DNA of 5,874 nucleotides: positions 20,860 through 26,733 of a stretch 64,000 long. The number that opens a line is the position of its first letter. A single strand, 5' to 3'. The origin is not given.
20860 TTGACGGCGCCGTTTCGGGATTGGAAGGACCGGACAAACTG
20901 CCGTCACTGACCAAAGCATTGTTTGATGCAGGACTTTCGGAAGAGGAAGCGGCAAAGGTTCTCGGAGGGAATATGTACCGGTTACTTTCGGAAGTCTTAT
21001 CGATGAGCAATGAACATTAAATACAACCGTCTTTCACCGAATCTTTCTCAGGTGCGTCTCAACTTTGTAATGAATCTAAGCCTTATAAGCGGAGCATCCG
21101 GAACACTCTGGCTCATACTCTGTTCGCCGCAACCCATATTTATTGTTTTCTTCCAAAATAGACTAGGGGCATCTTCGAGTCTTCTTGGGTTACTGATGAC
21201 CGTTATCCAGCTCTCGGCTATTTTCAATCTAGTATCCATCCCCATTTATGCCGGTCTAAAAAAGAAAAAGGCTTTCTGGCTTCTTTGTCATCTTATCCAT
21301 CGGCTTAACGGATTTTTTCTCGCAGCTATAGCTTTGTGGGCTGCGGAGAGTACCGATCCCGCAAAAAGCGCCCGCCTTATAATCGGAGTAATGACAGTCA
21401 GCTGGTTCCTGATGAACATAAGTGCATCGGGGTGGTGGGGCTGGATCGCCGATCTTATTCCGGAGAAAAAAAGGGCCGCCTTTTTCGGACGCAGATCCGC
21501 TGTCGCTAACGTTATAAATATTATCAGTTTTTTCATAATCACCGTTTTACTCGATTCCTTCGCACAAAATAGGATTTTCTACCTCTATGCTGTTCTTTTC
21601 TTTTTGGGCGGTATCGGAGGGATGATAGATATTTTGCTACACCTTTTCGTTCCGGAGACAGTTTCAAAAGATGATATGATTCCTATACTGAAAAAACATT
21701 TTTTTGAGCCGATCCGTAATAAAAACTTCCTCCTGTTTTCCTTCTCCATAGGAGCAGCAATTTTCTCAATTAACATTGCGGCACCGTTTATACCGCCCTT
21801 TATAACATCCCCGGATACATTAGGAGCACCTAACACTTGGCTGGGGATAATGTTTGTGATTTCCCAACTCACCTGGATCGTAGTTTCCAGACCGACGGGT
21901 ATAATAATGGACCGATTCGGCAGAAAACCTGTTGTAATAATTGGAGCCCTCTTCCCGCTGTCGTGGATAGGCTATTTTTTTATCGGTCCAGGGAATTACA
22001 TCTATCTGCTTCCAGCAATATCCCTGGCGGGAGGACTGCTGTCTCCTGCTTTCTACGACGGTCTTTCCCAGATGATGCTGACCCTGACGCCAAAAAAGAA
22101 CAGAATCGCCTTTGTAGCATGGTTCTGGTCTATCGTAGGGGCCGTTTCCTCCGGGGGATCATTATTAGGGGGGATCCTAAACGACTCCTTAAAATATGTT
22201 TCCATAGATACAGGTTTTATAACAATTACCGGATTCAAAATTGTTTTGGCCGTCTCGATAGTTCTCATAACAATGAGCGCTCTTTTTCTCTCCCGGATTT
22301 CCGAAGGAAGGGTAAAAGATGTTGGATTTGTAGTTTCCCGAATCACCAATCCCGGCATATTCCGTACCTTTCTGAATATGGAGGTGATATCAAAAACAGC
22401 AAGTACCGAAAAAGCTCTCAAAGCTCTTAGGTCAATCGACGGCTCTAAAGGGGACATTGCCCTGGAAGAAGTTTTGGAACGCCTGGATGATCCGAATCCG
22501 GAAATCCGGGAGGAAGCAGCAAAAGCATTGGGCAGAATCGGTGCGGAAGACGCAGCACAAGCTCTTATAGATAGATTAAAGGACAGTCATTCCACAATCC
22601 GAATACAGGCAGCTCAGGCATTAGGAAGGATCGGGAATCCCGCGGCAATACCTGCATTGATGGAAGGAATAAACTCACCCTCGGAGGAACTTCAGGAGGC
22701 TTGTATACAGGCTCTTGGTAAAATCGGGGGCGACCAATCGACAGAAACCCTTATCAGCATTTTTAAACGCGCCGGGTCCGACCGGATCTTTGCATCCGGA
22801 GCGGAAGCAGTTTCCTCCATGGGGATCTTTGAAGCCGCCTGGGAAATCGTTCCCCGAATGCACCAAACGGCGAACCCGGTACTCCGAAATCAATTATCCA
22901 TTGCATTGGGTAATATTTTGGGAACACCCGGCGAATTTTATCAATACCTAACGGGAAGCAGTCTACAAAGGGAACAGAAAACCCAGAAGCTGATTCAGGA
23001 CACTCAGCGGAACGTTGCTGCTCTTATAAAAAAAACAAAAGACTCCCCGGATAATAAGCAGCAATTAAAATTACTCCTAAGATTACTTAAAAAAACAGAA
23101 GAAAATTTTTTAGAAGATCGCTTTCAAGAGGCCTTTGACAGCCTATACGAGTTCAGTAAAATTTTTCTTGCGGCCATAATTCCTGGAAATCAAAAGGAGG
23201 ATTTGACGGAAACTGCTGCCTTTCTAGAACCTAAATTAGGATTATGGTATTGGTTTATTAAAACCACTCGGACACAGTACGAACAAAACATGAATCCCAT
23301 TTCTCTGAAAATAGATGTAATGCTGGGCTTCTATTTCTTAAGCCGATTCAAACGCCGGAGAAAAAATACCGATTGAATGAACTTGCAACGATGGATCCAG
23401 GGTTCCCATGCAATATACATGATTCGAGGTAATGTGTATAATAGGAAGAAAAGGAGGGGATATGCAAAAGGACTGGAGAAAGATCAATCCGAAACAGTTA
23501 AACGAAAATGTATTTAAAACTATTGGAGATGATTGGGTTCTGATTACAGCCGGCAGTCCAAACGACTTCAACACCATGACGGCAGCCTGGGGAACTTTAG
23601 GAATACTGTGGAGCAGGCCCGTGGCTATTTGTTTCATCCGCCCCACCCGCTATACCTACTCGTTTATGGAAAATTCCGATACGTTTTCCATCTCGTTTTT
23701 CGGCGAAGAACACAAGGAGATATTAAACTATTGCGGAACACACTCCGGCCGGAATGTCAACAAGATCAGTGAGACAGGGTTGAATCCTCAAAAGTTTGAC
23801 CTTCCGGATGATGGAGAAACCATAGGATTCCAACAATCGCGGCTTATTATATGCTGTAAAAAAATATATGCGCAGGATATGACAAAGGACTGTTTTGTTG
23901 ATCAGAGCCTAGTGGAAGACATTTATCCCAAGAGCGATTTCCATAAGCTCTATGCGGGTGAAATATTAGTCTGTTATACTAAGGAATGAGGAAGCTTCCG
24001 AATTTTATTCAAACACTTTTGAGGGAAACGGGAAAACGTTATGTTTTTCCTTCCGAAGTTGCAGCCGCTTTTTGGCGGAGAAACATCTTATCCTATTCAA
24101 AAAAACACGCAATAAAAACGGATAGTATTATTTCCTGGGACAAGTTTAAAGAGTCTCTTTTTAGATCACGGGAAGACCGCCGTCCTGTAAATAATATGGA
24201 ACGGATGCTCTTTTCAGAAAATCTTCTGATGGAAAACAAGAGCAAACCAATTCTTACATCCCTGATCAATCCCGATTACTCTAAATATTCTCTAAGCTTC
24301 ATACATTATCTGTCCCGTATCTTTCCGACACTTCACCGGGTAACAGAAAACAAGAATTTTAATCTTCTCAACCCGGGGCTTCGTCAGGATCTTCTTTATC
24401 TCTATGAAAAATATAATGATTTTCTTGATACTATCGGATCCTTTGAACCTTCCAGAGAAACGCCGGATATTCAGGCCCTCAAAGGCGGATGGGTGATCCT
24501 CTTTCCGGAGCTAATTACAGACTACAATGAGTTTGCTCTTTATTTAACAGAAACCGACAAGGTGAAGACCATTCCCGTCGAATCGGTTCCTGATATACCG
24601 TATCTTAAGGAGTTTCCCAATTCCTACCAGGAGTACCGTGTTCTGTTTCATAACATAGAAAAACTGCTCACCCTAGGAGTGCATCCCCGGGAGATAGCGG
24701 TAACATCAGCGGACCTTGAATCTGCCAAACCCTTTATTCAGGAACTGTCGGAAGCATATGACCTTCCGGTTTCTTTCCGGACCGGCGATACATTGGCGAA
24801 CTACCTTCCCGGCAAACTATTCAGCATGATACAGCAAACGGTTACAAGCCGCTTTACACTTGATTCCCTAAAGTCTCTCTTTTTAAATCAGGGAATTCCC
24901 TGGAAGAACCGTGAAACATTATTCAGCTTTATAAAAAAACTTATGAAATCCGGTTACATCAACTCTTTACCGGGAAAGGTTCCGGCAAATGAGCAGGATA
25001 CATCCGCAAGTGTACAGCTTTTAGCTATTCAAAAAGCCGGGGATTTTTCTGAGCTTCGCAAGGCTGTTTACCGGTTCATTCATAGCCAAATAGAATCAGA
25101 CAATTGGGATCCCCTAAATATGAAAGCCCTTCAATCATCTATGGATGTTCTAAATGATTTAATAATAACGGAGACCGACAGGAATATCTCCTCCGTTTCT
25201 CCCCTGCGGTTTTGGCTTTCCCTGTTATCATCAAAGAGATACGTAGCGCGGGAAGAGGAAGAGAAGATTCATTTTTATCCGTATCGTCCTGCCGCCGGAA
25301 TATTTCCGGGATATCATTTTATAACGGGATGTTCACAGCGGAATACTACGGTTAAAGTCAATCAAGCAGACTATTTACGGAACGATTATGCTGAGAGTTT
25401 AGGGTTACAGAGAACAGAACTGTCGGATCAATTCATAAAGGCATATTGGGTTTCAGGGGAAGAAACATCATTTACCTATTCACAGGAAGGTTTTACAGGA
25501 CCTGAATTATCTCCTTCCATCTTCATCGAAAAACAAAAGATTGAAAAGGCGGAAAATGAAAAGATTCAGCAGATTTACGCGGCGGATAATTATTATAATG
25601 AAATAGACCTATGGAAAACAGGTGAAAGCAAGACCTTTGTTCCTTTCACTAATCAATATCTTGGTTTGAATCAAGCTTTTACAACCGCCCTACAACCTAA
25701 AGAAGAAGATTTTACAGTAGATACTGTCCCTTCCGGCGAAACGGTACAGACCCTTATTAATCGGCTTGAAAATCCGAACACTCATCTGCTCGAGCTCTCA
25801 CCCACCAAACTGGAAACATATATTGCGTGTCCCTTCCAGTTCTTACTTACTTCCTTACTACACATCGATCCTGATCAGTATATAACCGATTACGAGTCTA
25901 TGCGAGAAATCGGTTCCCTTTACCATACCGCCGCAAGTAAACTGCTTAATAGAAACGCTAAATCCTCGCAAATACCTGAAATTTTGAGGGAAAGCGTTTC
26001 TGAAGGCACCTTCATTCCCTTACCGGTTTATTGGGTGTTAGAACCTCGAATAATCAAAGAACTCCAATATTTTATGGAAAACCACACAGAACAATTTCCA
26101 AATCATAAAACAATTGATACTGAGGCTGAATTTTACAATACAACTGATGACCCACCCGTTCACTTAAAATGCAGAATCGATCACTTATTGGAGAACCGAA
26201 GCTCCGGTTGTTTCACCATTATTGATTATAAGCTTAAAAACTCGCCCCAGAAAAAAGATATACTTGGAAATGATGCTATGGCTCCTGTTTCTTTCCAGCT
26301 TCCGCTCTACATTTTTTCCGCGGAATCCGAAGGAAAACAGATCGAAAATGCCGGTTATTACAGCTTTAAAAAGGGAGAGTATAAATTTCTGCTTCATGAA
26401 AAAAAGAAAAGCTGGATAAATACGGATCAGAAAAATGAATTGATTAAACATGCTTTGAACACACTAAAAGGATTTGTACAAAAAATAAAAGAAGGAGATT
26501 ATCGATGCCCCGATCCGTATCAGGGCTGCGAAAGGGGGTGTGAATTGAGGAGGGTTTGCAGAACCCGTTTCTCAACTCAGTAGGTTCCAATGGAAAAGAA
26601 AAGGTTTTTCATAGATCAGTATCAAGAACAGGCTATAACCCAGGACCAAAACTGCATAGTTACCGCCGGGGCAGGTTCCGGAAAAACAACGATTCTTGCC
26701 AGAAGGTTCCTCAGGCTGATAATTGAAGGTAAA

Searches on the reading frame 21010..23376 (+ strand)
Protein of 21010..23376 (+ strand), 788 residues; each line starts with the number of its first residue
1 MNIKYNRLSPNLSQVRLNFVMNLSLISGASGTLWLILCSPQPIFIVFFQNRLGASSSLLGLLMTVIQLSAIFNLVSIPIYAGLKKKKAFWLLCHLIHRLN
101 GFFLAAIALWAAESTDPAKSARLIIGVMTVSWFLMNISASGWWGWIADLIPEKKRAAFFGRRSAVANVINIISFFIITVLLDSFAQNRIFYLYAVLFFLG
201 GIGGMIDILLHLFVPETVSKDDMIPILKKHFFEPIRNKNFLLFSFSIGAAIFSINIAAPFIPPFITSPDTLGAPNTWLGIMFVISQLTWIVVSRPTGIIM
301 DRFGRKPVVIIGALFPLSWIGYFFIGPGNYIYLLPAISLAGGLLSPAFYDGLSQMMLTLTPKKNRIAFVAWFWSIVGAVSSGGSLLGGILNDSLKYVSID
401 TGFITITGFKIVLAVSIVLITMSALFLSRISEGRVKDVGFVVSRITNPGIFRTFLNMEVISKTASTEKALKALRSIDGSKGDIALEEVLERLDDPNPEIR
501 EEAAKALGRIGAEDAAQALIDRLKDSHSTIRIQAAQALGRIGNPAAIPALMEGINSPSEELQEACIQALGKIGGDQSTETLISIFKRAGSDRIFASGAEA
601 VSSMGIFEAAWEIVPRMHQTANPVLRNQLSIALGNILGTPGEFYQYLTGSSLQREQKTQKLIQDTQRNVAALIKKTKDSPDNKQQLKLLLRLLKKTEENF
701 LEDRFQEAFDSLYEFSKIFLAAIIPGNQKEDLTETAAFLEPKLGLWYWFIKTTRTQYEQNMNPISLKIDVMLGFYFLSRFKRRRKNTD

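Call 5: search_protein_families(library=pfam, proteins=[window:21010-23376:+])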
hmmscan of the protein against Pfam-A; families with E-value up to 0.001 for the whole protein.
window:21010-23376:+ (788 aa): 7 families
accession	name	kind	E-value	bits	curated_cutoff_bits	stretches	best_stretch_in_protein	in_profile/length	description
PF13646.12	HEAT_2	-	1.1e-26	93.3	27.7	2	518-593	3-79/88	HEAT repeats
PF02985.28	HEAT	-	3.1e-15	55.3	23.5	1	486-511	3-28/31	HEAT repeat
PF03130.22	HEAT_PBS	-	3.4e-14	52.2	20.9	2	530-554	1-25/27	PBS lyase HEAT-like repeat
PF13513.12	HEAT_EZ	-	6.4e-13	49.3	27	0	484-510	29-55/55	HEAT-like repeat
PF07690.21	MFS_1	-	2.7e-12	46.7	33.4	2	244-420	2-167/347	Major Facilitator Superfamily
PF00514.29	Arm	-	1.9e-05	24.9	20.6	0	491-510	20-39/41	Armadillo/beta-catenin-like repeat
PF11838.14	ERAP1_C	-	0.00086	19.3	38.2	0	495-555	164-225/318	ERAP1-like C-terminal domain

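Call 6: search_protein_families(library=ncbifam, proteins=[window:21010-23376:+])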
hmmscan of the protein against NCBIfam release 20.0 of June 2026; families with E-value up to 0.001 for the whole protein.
window:21010-23376:+ (788 aa): 8 families
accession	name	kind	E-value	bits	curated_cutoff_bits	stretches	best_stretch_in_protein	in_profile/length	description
NF058502.1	phyc_lyase_CpcE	equivalog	2.3e-13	50.3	330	2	484-557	43-116/260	C-phycocyanin alpha-cysteine-84 phycocyanobilin lyase subunit CpcE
NF045915.1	PhycobilmeDegNblB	equivalog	2.1e-08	34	300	0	483-534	161-212/214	phycobilisome degradation protein NblB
NF012177.1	tet_MFS_42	exception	1.7e-06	27.6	850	1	276-439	36-193/411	tetracycline efflux MFS transporter Tet(42)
NF010374.0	PRK13800.1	equivalog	7e-06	24.6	1196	1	484-585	777-879/898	fumarate reductase/succinate dehydrogenase flavoprotein subunit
NF058505.1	phyc_lyase_CpeY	equivalog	9.1e-06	24.5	600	1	505-581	327-406/419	C-phycoerythrin alpha-cysteine-82 phycoerythrobilin lyase CpeY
TIGR02270.1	TIGR02270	subfamily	2e-05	23.8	206.8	1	471-618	74-279/410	TIGR02270 family protein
NF058515.1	phyc_lyase_CpcF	equivalog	3.7e-05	23.4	220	1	459-572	6-119/200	C-phycocyanin alpha-cysteine-84 phycocyanobilin lyase subunit CpcF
TIGR00883.1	2A0106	subfamily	0.00011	21.4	443.45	1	240-382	225-369/400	metabolite/H+ symporter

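Call 70: search_protein_families(library=padloc, proteins=[window:21010-23376:+], max_evalue=0.01)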
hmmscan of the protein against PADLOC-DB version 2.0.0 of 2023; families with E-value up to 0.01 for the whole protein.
window:21010-23376:+ (788 aa): 5 families
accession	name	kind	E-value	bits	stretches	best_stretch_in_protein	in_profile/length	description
PDLC02919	HEAT-ARM_XIII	-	4.4e-12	42.2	1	461-621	1430-1589/1972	-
PDLC03925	OloA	-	4.3e-08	30.9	1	464-714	117-348/596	-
PDLC01150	HEAT_CxxC_PDDEXK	-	5.2e-05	20.7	1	465-545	4-89/288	HEAT_CxxC_PD-DEXK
PDLC01173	STAND_TPR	-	0.0024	14.2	1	465-540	742-822/1114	"Predicted ATPase fused to Xre-HTH and TPR repeats domain, associated with cas1-less I-E system in Streptomyces"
PDLC02973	WGR_XIII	-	0.0093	12.4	0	506-604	95-187/973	-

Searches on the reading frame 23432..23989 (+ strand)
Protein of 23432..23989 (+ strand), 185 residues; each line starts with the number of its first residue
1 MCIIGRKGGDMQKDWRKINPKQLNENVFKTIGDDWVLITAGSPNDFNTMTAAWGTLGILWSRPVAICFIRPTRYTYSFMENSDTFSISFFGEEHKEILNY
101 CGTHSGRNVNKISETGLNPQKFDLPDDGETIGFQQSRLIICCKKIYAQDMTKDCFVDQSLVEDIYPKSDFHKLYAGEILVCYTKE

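Call 5: search_protein_families(library=pfam, proteins=[window:23432-23989:+])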
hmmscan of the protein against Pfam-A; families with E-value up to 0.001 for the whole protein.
window:23432-23989:+ (185 aa): 1 family
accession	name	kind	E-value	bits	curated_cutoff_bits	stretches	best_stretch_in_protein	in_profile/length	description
PF01613.24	Flavin_Reduct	-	2.8e-10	40.9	27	1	36-122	9-94/153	Flavin reductase like domain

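Call 6: search_protein_families(library=ncbifam, proteins=[window:23432-23989:+])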
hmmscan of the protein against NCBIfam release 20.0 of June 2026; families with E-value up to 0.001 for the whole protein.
window:23432-23989:+ (185 aa): 0 families

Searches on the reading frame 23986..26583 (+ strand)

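Call 5: search_protein_families(library=pfam, proteins=[window:23986-26583:+])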
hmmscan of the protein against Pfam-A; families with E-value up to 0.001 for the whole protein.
window:23986-26583:+ (865 aa): 1 family
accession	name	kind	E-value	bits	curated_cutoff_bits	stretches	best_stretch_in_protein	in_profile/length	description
PF12705.13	PDDEXK_1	-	5.4e-26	92.5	22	1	603-859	1-247/247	PD-(D/E)XK nuclease superfamily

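Call 6: search_protein_families(library=ncbifam, proteins=[window:23986-26583:+])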
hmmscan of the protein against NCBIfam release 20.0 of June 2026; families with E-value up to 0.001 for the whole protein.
window:23986-26583:+ (865 aa): 0 families
